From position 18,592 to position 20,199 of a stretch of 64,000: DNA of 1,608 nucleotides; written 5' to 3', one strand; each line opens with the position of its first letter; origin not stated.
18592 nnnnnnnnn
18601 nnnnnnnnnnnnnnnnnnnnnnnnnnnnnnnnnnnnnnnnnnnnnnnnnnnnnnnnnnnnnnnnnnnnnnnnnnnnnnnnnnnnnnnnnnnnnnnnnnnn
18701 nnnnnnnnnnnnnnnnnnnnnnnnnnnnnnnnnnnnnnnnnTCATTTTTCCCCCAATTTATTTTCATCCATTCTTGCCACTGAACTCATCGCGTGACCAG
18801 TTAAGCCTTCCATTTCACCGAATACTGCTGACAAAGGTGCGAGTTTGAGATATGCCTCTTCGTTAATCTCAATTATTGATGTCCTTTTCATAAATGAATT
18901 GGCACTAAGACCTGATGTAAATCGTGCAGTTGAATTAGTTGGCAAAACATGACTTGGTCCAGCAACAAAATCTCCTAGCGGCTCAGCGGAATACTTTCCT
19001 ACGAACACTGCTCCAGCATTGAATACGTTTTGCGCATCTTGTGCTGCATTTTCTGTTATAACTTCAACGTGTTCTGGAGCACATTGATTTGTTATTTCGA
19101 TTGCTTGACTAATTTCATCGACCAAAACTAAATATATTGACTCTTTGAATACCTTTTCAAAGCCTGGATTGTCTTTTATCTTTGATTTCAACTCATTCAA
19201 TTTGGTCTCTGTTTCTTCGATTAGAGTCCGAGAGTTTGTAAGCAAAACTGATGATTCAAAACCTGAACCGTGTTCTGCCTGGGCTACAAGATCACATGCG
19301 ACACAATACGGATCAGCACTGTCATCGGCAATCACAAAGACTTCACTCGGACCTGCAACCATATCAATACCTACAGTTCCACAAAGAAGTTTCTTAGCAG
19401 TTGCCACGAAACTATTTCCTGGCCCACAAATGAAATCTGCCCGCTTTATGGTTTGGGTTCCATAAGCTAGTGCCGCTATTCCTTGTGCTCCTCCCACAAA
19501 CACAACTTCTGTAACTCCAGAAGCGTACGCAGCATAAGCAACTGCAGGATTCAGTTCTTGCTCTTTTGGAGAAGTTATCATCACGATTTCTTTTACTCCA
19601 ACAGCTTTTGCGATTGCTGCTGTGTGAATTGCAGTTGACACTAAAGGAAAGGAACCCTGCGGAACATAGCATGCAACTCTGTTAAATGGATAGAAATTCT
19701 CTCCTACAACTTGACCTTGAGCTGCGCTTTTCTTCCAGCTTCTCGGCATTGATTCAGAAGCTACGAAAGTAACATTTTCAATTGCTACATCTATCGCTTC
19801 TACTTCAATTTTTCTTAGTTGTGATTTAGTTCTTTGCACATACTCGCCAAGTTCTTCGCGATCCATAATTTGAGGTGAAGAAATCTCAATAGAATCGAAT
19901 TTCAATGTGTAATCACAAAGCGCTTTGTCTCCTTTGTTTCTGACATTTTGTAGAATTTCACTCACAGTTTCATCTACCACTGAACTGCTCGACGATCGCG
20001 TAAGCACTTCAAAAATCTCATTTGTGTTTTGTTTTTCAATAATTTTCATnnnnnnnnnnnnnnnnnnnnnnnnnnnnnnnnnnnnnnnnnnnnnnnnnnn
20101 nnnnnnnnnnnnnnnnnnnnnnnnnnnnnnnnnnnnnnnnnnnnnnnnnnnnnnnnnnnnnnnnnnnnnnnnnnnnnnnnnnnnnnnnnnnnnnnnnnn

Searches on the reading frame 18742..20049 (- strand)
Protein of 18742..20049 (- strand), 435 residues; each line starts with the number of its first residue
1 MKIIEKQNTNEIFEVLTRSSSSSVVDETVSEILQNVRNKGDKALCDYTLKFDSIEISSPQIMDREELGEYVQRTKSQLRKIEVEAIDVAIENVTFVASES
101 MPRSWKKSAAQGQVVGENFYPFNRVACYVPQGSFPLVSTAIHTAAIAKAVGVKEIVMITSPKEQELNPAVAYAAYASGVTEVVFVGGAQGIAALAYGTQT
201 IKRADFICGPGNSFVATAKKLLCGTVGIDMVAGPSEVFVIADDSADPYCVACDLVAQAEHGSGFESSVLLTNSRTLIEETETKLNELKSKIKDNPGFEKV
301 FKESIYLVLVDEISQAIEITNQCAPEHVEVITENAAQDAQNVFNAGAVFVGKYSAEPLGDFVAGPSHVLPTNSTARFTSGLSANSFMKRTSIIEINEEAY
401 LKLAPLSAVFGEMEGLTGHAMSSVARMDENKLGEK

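Call 6: search_protein_families(library=ncbifam, proteins=[window:18742-20049:-])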
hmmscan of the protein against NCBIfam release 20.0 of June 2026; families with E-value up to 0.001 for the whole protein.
window:18742-20049:- (435 aa): 2 families
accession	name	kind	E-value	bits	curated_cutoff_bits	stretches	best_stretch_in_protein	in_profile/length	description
TIGR00069.1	hisD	equivalog_domain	1.9e-126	422.4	243.8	1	29-425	1-392/393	histidinol dehydrogenase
NF010343.0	PRK13770.1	equivalog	1.1e-94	317.6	647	1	20-424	16-412/416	histidinol dehydrogenase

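Call 9: find_related_loci(query=window:18742-20049:-, collection=genome_contigs, flank=3000)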
Query window:18742-20049:- (435 aa) in genome_contigs; peptide patterns used: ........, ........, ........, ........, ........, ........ (x = any residue, [..] = any of these).
82 stretches matched a pattern; 17 encode a relative of the query (tblastn E <= 1e-3); 17 distinct loci.
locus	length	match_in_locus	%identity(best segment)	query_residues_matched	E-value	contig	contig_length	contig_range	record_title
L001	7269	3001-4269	41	1-427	2e-94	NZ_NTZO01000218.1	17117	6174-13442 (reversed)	Bacillus sp. AFS001701 AFS001701_84_G11_Contig175_140604, whole genome shotgun sequence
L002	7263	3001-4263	40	6-428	4e-91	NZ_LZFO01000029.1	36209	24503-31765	Clostridium acetireducens DSM 10703 CLAC_contig000029, whole genome shotgun sequence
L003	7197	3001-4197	40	25-428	6e-89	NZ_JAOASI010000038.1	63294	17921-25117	MAG: Tepidibacter sp. isolate McLGI.53 contig_30740, whole genome shotgun sequence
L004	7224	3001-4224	39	17-429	3e-88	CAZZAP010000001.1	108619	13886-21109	MAG TPA_asm: uncultured Candidatus Izemoplasmatales bacterium isolate SRP077602_co5_536 genome assembly, contig: NODE_56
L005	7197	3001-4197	39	25-428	3e-87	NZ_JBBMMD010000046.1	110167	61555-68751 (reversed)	Tepidibacter sp. Z1-5 soapdenovo_K_105_47, whole genome shotgun sequence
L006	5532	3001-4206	41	25-434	1e-86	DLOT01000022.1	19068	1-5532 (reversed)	MAG TPA_asm: Ruminococcus sp. UBA7477 UBA7477_contig_1842, whole genome shotgun sequence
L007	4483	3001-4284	40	1-429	8e-87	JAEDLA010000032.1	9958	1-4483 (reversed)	MAG: Oscillospiraceae bacterium isolate MAG228 NODE_8333_length_9958_cov_6.114006, whole genome shotgun sequence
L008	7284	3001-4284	38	1-429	5e-86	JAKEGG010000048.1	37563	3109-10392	MAG: Fusobacteria bacterium isolate PMV_4.11 PMV_4.11.k101_1659647, whole genome shotgun sequence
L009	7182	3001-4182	42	29-427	1e-84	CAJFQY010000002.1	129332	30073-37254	Candidatus Pararuminococcus gallinarum isolate Chicken_15_mag_192 genome assembly, contig: MAGpy_11413_15_idba_bin_192_f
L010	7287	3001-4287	37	1-432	4e-83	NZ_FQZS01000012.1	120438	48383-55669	Lutispora thermophila DSM 19022, whole genome shotgun sequence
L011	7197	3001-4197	41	27-430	2e-83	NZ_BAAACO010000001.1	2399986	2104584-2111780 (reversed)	Clostridium nitritogenes strain JCM 6485 sequence01, whole genome shotgun sequence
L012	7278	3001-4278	39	1-428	5e-82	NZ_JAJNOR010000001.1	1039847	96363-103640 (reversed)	Lientehia hominis strain NSJ-141 DMX98-D5-63_ctg0001, whole genome shotgun sequence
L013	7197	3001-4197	39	25-428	1e-86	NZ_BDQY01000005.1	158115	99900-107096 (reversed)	Tepidibacter mesophilus strain JCM 16806 NODE_5, whole genome shotgun sequence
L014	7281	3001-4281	38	1-432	2e-81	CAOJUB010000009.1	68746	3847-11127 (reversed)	MAG TPA_asm: uncultured Clostridia bacterium isolate SRR15730554_bin.7_metawrap_v1.3_MAG genome assembly, contig: NODE.4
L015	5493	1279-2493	36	26-431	1e-66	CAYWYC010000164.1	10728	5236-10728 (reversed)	MAG TPA_asm: uncultured Candidatus Sumerlaeota bacterium isolate SRP252850_co1_211 genome assembly, contig: NODE_11826_l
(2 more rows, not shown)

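Call 12: find_homologous_proteins(query=window:18742-20049:-)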
Query window:18742-20049:- (435 aa): 8000 proteins with E <= 0.001 among 8000 candidates; the best 120 are listed.
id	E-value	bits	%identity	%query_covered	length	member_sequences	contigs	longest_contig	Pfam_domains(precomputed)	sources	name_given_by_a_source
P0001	2.0e-279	944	100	100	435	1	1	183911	PF00815.26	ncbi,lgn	-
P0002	2.3e-184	631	68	99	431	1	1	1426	PF00815.26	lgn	-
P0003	1.8e-169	582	62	98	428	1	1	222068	PF00815.26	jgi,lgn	jgi:histidinol dehydrogenase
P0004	8.3e-169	580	62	99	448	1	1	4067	PF00815.26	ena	-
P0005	1.5e-167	576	64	98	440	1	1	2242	PF00815.26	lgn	-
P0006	2.0e-166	572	61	99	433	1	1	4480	PF00815.26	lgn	-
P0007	2.6e-166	572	62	99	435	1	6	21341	PF00815.26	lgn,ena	-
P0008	3.8e-166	571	64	93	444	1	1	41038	PF00815.26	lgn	-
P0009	7.6e-166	570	61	98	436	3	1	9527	PF00815.26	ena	-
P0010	1.4e-164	566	63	98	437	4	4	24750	PF00815.26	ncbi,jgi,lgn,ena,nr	ncbi:MAG TPA: histidinol dehydrogenase [Acidimicrobiia bacterium]|nr:histidinol dehydrogenase [Acidi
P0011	2.5e-164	565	63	98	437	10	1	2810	PF00815.26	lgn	-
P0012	3.1e-164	565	61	99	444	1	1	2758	PF00815.26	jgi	jgi:histidinol dehydrogenase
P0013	4.2e-163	561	61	99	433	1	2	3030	PF00815.26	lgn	-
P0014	1.3e-162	560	60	99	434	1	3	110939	PF00815.26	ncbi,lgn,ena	-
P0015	3.5e-162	558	62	92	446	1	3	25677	PF00815.26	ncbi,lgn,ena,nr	ncbi:MAG TPA: histidinol dehydrogenase [Acidimicrobiia bacterium]|nr:histidinol dehydrogenase [Acidi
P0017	2.5e-160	552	62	98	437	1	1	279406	PF00815.26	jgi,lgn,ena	-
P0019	1.2e-159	550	59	99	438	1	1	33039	PF00815.26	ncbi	-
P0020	6.8e-158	544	57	99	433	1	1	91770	PF00815.26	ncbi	ncbi:MAG: histidinol dehydrogenase [Acidimicrobiia bacterium]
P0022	1.0e-135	471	52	93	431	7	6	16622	PF00815.26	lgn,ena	-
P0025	6.4e-110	386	46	95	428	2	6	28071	PF00815.26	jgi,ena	jgi:histidinol dehydrogenase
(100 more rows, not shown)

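Call 13: find_encoding_contigs(protein=P0001, flank=1500, max_places=3)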
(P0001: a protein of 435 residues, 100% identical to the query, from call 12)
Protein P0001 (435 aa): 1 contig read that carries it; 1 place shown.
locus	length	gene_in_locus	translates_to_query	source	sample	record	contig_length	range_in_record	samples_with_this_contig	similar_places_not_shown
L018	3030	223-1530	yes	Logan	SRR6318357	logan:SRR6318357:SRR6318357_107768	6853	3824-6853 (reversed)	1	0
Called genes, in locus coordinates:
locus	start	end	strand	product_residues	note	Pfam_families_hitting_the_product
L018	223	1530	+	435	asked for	PF00815:Histidinol_dh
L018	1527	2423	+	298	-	PF01634:HisG, PF08029:HisG_C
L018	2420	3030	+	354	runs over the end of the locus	PF00155:Aminotran_1_2, PF04864:Alliinase_C (weak)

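Call 14: find_encoding_contigs(protein=P0003, flank=3000, max_places=3)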
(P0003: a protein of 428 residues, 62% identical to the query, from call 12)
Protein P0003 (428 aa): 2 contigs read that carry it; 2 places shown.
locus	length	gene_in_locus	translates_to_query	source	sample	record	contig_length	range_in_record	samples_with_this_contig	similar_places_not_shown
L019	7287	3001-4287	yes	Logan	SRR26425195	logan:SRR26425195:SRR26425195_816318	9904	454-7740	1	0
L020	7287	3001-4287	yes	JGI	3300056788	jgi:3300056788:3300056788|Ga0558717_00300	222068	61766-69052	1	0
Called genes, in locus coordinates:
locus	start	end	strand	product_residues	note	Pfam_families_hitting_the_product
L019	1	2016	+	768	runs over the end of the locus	PF03176:MMPL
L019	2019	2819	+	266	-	PF03372:Exo_endo_phos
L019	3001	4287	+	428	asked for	PF00815:Histidinol_dh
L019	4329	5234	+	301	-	PF01634:HisG, PF08029:HisG_C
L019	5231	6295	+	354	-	PF00155:Aminotran_1_2, PF04864:Alliinase_C (weak)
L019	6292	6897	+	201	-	PF00117:GATase, PF07685:GATase_3 (weak)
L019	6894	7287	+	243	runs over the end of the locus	PF00977:His_biosynth, PF01207:Dus (faint), PF01180:DHO_dh (weak)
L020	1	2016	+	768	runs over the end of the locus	PF03176:MMPL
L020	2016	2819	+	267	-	PF03372:Exo_endo_phos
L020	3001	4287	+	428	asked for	PF00815:Histidinol_dh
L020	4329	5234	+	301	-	PF01634:HisG, PF08029:HisG_C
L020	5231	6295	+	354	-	PF00155:Aminotran_1_2, PF04864:Alliinase_C (weak)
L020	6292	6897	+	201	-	PF00117:GATase, PF07685:GATase_3 (weak)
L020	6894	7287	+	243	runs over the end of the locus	PF00977:His_biosynth, PF01207:Dus (faint), PF01180:DHO_dh (weak)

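Call 15: find_encoding_contigs(protein=P0010, flank=3000, max_places=4)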
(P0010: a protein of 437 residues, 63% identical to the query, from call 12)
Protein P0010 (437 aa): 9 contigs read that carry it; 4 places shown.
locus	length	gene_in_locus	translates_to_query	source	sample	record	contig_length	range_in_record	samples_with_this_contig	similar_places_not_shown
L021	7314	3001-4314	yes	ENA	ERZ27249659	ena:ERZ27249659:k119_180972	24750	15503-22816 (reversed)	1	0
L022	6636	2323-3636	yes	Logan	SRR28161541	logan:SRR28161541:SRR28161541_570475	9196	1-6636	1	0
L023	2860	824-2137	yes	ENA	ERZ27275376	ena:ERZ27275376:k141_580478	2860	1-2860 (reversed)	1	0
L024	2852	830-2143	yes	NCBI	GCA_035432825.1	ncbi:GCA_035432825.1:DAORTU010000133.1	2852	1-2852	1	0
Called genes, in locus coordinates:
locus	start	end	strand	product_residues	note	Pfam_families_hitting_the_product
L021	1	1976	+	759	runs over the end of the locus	PF03176:MMPL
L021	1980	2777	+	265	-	PF03372:Exo_endo_phos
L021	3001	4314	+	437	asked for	PF00815:Histidinol_dh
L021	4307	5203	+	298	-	PF01634:HisG, PF08029:HisG_C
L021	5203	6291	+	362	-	PF00155:Aminotran_1_2, PF00266:Aminotran_5 (weak), PF04864:Alliinase_C (faint)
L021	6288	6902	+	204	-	PF00117:GATase, PF01174:SNO (faint), PF07685:GATase_3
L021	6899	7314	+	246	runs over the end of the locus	PF00977:His_biosynth, PF01207:Dus (faint)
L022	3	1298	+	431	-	?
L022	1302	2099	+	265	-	PF03372:Exo_endo_phos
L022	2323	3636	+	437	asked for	PF00815:Histidinol_dh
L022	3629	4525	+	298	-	PF01634:HisG, PF08029:HisG_C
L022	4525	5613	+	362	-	PF00155:Aminotran_1_2, PF00266:Aminotran_5 (weak), PF04864:Alliinase_C (faint)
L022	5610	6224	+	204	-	PF00117:GATase, PF01174:SNO (faint), PF07685:GATase_3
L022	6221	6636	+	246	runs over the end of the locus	PF00977:His_biosynth, PF01207:Dus (faint)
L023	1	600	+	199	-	?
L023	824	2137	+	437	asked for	PF00815:Histidinol_dh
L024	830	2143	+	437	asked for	PF00815:Histidinol_dh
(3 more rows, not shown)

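Call 20: find_related_loci(query=A1, collection=metagenome_contigs, flank=1500)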
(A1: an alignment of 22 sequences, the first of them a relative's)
Query A1 (435 aa) in metagenome_contigs; peptide patterns used: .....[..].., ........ (x = any residue, [..] = any of these).
600 stretches matched a pattern (row limit reached: there are more); 593 encode a relative of the query (tblastn E <= 1e-3); the best 80 are kept; 80 distinct loci.
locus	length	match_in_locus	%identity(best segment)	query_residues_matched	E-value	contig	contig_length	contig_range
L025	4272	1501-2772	39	1-431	2e-99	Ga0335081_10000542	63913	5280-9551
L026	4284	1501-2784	39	1-426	2e-99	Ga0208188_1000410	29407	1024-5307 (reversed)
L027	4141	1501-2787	41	1-427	3e-99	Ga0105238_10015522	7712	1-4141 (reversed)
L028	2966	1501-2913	39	1-426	2e-101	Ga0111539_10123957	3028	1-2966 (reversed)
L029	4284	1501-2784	40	1-426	9e-99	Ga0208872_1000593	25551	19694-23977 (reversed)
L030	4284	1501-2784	39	1-426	3e-97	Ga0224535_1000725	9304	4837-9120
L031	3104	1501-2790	39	1-428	2e-97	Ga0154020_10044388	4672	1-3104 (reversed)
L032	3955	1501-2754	41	1-420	3e-96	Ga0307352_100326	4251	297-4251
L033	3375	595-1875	39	1-426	1e-95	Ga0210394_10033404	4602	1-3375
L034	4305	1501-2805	38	1-430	3e-95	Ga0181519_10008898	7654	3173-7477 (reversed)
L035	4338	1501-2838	37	1-426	3e-95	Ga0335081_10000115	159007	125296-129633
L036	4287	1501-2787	39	1-427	7e-95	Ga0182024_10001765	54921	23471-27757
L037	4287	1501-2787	39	1-427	5e-94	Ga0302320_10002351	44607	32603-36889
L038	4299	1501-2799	38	1-431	5e-94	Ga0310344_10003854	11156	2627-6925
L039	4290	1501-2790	39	1-428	8e-94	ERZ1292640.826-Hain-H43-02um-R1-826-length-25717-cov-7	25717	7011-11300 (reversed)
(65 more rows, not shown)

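Call 21: find_encoding_contigs(protein=P0014, flank=1500, max_places=2)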
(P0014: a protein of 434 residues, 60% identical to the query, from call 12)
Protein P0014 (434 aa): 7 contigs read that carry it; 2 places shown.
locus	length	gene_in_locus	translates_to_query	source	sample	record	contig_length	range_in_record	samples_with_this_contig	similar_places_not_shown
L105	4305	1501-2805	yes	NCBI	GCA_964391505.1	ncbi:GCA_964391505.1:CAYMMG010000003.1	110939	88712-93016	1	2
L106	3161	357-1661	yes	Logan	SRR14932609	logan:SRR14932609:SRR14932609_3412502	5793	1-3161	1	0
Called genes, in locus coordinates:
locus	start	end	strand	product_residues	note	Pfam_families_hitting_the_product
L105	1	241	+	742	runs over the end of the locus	PF03176:MMPL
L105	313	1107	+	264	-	PF03372:Exo_endo_phos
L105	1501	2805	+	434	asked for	PF00815:Histidinol_dh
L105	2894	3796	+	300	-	PF01634:HisG, PF08029:HisG_C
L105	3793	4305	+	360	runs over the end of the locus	PF00155:Aminotran_1_2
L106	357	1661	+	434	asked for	PF00815:Histidinol_dh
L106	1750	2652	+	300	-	PF01634:HisG, PF08029:HisG_C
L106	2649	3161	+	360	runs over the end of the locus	PF00155:Aminotran_1_2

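Call 22: find_encoding_contigs(protein=P0017, flank=1500, max_places=2)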
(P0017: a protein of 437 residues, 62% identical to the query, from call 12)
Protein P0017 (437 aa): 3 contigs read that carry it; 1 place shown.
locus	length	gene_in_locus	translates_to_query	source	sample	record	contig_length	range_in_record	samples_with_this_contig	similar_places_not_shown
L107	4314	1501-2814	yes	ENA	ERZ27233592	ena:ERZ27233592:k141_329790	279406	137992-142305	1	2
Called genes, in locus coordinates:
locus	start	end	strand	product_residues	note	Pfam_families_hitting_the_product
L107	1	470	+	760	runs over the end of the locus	PF03176:MMPL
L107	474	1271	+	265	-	PF03372:Exo_endo_phos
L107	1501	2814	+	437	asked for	PF00815:Histidinol_dh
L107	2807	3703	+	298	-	PF01634:HisG, PF08029:HisG_C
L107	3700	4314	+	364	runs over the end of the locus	PF00155:Aminotran_1_2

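Call 23: find_encoding_contigs(protein=P0019, flank=1500, max_places=2)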
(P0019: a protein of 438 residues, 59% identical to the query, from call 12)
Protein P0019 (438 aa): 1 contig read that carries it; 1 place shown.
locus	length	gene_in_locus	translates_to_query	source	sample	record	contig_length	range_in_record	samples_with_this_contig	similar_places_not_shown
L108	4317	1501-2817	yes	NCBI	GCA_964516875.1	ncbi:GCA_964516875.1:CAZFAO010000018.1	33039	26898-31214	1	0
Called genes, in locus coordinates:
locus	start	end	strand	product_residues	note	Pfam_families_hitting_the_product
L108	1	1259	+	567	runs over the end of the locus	-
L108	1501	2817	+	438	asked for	PF00815:Histidinol_dh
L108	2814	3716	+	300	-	PF01634:HisG, PF08029:HisG_C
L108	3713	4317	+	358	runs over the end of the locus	PF00155:Aminotran_1_2, PF04864:Alliinase_C (weak)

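Call 24: find_encoding_contigs(protein=P0020, flank=1500, max_places=2)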
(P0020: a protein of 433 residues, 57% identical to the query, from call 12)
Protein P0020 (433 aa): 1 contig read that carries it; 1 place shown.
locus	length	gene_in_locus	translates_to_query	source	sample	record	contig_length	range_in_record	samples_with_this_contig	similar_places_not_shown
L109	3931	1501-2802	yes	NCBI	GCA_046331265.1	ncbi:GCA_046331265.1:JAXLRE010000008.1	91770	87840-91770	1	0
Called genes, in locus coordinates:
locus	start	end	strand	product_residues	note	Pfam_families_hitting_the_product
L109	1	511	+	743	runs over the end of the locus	PF03176:MMPL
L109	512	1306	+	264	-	PF03372:Exo_endo_phos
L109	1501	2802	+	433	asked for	PF00815:Histidinol_dh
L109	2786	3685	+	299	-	PF01634:HisG, PF08029:HisG_C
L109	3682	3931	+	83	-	?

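Call 25: find_encoding_contigs(protein=P0015, flank=1500, max_places=2)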
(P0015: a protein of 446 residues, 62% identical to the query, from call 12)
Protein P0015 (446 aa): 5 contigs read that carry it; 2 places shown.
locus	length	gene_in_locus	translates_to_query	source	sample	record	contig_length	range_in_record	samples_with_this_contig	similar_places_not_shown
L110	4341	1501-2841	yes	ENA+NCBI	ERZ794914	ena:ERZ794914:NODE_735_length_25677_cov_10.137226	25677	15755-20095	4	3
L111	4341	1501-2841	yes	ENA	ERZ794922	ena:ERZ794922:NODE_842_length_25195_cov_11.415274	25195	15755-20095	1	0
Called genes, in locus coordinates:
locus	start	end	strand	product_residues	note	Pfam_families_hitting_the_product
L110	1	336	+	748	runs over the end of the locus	PF03176:MMPL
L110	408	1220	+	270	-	PF03372:Exo_endo_phos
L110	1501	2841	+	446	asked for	PF00815:Histidinol_dh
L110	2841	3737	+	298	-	PF01634:HisG, PF08029:HisG_C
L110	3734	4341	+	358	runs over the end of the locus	PF00155:Aminotran_1_2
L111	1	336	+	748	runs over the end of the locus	PF03176:MMPL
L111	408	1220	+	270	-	PF03372:Exo_endo_phos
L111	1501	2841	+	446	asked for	PF00815:Histidinol_dh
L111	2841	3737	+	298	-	PF01634:HisG, PF08029:HisG_C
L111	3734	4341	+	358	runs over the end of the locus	PF00155:Aminotran_1_2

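Call 26: find_encoding_contigs(protein=P0008, flank=1500, max_places=2)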
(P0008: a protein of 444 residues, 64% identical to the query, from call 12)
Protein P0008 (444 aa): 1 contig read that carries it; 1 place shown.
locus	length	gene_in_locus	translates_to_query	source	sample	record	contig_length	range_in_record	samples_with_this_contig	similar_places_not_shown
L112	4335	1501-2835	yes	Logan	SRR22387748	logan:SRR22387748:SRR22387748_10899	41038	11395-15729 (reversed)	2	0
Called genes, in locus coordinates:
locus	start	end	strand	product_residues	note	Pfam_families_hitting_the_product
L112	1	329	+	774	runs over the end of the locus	PF03176:MMPL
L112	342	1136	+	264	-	PF03372:Exo_endo_phos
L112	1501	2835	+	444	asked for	PF00815:Histidinol_dh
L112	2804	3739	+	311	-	PF01634:HisG, PF08029:HisG_C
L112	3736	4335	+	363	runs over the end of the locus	PF00155:Aminotran_1_2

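Call 27: find_encoding_contigs(protein=P0007, flank=1500, max_places=3)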
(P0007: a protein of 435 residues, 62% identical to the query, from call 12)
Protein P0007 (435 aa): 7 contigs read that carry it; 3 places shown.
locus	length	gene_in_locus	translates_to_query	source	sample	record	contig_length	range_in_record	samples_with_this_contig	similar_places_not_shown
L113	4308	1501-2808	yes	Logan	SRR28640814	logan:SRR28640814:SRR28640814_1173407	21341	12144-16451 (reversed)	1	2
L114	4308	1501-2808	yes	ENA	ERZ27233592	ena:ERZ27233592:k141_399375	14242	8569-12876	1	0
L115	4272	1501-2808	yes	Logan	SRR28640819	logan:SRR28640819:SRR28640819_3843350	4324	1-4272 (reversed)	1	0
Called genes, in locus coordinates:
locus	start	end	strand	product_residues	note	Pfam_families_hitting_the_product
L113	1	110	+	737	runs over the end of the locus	PF03176:MMPL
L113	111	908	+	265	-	PF03372:Exo_endo_phos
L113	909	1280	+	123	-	PF21631:A9CJY8-like_N, PF13840:ACT_7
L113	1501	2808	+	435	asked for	PF00815:Histidinol_dh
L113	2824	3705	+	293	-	PF01634:HisG, PF08029:HisG_C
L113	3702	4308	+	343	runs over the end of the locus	PF00155:Aminotran_1_2, PF04864:Alliinase_C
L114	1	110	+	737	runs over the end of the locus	PF03176:MMPL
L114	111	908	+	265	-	PF03372:Exo_endo_phos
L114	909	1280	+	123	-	PF21631:A9CJY8-like_N, PF13840:ACT_7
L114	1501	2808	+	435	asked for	PF00815:Histidinol_dh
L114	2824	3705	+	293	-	PF01634:HisG, PF08029:HisG_C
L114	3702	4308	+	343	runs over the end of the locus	PF00155:Aminotran_1_2, PF04864:Alliinase_C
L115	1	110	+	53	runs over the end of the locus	?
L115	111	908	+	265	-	PF03372:Exo_endo_phos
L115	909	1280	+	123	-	PF21631:A9CJY8-like_N, PF13840:ACT_7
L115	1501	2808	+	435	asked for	PF00815:Histidinol_dh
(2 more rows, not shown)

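Call 28: find_encoding_contigs(protein=P0022, flank=1500, max_places=3)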
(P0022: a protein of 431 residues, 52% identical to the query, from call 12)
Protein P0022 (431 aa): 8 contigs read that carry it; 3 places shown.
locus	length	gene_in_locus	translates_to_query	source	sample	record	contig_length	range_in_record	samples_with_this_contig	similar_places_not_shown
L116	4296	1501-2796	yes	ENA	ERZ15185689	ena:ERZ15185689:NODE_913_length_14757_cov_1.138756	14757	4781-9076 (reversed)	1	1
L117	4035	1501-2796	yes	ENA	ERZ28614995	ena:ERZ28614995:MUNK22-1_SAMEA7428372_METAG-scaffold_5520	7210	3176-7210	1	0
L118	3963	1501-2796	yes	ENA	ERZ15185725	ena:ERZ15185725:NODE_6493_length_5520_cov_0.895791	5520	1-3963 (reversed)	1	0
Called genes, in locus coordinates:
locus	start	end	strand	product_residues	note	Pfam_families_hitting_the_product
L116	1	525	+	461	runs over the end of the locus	-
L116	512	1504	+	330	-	PF06032:S-Me-THD_N, PF20906:S-Me-THD_C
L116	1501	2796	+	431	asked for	PF00815:Histidinol_dh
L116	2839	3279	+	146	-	-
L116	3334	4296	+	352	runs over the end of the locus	-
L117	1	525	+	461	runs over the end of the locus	-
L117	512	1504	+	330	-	PF06032:S-Me-THD_N, PF20906:S-Me-THD_C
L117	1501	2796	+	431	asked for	PF00815:Histidinol_dh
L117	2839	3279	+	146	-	-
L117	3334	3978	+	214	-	-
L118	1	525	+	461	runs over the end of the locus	-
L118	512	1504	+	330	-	PF06032:S-Me-THD_N, PF20906:S-Me-THD_C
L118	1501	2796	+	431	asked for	PF00815:Histidinol_dh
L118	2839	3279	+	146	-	-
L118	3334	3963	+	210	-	?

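Call 49: list_cluster_members(proteins=[P0001, P0014, P0019, P0020, P0010, P0015, P0003, P0017])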
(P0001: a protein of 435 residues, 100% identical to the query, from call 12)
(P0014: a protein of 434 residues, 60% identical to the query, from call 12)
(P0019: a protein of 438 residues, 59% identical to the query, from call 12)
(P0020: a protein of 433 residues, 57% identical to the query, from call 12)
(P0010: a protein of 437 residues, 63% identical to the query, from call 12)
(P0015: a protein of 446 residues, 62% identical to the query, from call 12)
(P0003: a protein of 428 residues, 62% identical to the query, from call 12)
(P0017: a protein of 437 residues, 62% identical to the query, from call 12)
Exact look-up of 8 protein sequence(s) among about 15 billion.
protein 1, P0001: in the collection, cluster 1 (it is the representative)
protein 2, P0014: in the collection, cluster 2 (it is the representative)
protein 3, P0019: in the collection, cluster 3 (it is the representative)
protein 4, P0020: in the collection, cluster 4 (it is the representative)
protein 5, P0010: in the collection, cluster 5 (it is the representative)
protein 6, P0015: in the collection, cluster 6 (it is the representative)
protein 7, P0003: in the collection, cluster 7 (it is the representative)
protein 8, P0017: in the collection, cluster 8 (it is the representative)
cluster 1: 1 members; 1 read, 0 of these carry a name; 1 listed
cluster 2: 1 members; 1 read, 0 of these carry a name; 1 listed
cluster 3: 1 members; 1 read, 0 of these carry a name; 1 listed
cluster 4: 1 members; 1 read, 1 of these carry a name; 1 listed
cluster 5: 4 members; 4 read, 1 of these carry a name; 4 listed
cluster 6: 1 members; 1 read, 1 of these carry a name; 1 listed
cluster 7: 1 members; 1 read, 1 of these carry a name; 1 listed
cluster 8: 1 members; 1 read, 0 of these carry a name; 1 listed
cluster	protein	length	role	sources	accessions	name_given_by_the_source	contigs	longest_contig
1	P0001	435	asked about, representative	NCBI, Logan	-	-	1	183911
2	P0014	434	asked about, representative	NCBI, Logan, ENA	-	-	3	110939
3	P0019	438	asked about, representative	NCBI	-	-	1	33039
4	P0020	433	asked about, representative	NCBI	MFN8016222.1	MAG: histidinol dehydrogenase [Acidimicrobiia bacterium]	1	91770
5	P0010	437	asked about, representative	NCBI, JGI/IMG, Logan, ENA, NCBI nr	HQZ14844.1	MAG TPA: histidinol dehydrogenase [Acidimicrobiia bacterium] | histidinol dehydrogenase [Acidimicrobiia bacterium]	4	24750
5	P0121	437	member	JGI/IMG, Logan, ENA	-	-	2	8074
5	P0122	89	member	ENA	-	-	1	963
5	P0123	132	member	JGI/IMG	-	-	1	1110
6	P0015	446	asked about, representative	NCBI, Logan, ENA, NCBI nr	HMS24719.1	MAG TPA: histidinol dehydrogenase [Acidimicrobiia bacterium] | histidinol dehydrogenase [Acidimicrobiia bacterium]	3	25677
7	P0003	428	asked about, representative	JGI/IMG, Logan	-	histidinol dehydrogenase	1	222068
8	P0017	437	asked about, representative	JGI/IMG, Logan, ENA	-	-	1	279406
